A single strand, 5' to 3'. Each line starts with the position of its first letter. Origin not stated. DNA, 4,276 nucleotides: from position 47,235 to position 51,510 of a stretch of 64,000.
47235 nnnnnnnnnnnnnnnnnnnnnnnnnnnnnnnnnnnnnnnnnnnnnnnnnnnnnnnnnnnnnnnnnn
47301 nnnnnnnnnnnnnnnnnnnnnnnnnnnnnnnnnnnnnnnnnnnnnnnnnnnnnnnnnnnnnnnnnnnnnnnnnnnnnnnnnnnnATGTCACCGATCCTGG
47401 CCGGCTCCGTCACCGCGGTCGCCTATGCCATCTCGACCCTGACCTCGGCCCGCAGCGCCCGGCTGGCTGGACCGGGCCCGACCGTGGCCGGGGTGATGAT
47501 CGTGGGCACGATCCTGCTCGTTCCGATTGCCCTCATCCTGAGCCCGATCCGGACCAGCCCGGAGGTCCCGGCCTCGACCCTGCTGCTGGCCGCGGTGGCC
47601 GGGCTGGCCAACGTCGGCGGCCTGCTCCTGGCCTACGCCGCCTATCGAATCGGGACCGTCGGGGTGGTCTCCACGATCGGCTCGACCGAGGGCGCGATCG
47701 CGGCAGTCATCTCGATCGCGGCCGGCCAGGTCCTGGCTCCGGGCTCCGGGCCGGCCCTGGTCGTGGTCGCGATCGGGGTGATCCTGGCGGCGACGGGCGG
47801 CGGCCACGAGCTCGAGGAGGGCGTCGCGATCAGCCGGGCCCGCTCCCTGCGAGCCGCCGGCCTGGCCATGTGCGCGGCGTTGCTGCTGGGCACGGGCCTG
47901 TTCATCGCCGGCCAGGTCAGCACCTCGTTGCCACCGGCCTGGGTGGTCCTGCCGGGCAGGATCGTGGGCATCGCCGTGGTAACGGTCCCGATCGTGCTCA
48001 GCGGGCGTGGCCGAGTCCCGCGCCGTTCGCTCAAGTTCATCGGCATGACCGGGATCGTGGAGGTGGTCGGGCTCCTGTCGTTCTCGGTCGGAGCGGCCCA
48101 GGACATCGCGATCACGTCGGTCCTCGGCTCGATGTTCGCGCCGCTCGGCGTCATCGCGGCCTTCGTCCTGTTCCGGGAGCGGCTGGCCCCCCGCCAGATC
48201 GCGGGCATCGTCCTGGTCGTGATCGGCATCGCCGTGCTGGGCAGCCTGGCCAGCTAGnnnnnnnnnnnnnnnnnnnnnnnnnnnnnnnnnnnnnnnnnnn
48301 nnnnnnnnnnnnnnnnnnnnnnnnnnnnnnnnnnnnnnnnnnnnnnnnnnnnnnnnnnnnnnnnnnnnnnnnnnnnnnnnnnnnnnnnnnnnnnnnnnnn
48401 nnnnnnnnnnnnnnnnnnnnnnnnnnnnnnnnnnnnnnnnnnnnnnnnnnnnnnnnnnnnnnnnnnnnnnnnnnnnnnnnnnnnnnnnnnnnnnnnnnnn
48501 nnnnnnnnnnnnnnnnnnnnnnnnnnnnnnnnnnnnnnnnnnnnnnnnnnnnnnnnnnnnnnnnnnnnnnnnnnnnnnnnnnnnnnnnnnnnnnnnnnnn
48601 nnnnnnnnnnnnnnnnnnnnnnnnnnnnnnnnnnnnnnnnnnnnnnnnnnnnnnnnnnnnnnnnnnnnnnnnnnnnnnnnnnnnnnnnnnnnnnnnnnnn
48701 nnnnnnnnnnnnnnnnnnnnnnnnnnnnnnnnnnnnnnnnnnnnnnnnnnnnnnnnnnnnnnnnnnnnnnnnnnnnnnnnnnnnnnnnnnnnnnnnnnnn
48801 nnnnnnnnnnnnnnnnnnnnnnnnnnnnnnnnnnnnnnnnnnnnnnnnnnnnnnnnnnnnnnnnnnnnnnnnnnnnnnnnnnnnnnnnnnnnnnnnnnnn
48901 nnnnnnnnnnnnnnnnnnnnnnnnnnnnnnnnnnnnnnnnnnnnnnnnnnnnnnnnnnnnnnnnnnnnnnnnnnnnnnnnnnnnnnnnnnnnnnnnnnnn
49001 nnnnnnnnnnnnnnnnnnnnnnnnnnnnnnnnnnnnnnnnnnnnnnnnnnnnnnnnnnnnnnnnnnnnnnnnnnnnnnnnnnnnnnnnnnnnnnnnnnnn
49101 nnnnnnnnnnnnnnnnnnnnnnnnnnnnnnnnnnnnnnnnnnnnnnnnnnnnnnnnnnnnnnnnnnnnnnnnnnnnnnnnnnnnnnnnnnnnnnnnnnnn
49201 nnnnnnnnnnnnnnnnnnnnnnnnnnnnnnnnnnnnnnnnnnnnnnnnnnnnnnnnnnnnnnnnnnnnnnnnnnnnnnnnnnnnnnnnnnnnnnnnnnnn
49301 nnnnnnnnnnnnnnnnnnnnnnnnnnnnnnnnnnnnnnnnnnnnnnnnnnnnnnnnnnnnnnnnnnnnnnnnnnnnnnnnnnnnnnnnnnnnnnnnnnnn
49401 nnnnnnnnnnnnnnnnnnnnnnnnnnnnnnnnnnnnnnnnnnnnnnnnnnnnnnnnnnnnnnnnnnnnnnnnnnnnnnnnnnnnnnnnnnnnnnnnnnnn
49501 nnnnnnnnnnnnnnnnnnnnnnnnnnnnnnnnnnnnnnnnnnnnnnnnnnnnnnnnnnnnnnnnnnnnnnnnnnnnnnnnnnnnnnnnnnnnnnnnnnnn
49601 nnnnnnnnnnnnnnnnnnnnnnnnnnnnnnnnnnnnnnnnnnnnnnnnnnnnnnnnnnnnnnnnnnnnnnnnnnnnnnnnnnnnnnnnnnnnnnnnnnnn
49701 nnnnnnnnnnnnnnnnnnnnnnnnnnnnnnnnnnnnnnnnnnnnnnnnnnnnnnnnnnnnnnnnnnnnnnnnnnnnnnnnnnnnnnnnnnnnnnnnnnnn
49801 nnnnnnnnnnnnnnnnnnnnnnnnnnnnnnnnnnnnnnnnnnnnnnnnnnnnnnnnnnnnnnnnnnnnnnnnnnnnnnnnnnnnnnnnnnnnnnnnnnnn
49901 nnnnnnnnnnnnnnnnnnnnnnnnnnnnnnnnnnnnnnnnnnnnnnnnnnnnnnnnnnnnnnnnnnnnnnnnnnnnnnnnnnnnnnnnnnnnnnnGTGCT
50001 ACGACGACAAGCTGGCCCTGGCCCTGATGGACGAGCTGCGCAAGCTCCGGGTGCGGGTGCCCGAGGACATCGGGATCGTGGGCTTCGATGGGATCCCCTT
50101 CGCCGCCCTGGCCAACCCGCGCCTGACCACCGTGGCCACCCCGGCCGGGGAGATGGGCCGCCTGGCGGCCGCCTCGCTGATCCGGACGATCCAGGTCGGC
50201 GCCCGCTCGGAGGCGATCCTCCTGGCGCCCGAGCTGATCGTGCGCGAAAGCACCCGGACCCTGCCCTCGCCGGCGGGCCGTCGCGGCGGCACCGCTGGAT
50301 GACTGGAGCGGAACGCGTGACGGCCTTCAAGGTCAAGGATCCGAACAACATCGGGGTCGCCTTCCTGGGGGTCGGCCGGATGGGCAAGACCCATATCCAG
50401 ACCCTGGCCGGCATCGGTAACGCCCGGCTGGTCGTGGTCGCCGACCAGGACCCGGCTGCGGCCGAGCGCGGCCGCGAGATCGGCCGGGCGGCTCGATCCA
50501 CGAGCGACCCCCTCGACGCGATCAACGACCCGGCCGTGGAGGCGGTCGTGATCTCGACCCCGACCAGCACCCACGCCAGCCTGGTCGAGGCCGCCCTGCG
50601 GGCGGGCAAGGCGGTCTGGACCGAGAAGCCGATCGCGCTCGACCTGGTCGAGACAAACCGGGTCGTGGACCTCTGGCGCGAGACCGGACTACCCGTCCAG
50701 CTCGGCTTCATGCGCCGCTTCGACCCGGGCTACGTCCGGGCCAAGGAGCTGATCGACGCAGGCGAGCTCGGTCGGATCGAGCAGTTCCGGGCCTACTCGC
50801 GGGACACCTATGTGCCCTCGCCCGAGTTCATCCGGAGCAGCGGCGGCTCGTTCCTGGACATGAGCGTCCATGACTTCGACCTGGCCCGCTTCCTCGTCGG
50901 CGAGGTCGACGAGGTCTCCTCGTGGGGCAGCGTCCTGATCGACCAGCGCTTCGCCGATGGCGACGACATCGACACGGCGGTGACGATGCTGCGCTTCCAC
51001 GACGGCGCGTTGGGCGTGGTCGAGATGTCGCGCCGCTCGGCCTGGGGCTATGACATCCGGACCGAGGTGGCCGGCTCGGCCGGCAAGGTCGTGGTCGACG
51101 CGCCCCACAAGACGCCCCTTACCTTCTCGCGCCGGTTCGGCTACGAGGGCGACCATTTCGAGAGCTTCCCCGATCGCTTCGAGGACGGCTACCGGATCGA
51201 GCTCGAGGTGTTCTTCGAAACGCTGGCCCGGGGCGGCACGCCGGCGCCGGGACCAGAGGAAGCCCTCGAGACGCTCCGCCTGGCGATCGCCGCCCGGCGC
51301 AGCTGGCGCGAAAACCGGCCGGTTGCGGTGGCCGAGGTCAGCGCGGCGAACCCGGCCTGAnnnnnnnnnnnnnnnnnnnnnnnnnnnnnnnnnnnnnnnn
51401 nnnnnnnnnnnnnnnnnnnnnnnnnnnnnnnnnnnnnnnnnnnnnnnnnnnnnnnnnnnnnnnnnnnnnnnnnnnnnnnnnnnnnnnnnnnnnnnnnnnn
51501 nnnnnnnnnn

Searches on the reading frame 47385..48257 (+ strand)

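Call 9: search_protein_families(library=pfam, proteins=[window:47385-48257:+], max_evalue=0.00001)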
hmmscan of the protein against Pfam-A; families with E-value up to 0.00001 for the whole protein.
window:47385-48257:+ (290 aa): 1 family
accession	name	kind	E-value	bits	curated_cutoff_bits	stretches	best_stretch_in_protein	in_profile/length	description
PF00892.27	EamA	-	3e-13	50.7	28.2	2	158-285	4-133/135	EamA-like transporter family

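Call 47: search_protein_families(library=ncbifam, proteins=[window:47385-48257:+], max_evalue=0.00001)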
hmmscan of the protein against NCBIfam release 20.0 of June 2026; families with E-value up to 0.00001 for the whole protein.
window:47385-48257:+ (290 aa): 0 families

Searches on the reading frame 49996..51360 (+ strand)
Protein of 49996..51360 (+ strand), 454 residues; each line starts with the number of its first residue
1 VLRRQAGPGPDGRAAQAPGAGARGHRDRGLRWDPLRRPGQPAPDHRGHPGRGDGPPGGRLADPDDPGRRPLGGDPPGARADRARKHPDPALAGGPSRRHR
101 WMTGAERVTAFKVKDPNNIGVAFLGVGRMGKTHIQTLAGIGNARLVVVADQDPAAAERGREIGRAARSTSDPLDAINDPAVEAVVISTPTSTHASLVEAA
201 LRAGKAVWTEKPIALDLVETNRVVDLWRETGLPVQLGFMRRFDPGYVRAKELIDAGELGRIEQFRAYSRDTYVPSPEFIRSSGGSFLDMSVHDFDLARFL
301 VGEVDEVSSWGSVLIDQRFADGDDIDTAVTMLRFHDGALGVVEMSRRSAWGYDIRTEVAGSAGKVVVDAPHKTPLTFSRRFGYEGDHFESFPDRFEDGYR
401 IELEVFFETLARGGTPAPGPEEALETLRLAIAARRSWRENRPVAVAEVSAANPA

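Call 9: search_protein_families(library=pfam, proteins=[window:49996-51360:+], max_evalue=0.00001)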
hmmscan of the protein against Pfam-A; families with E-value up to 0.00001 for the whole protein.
window:49996-51360:+ (454 aa): 3 families
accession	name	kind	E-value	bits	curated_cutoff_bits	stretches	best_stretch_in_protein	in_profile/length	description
PF02894.22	GFO_IDH_MocA_C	-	1.9e-27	96.9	22.9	1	250-445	1-218/218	Oxidoreductase family, C-terminal alpha/beta domain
PF22725.1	GFO_IDH_MocA_C3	-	3.4e-27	95.3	27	1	246-365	1-123/124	GFO/IDH/MocA C-terminal domain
PF01408.29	GFO_IDH_MocA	-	5.3e-22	79.2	24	1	120-238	2-120/120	Oxidoreductase family, NAD-binding Rossmann fold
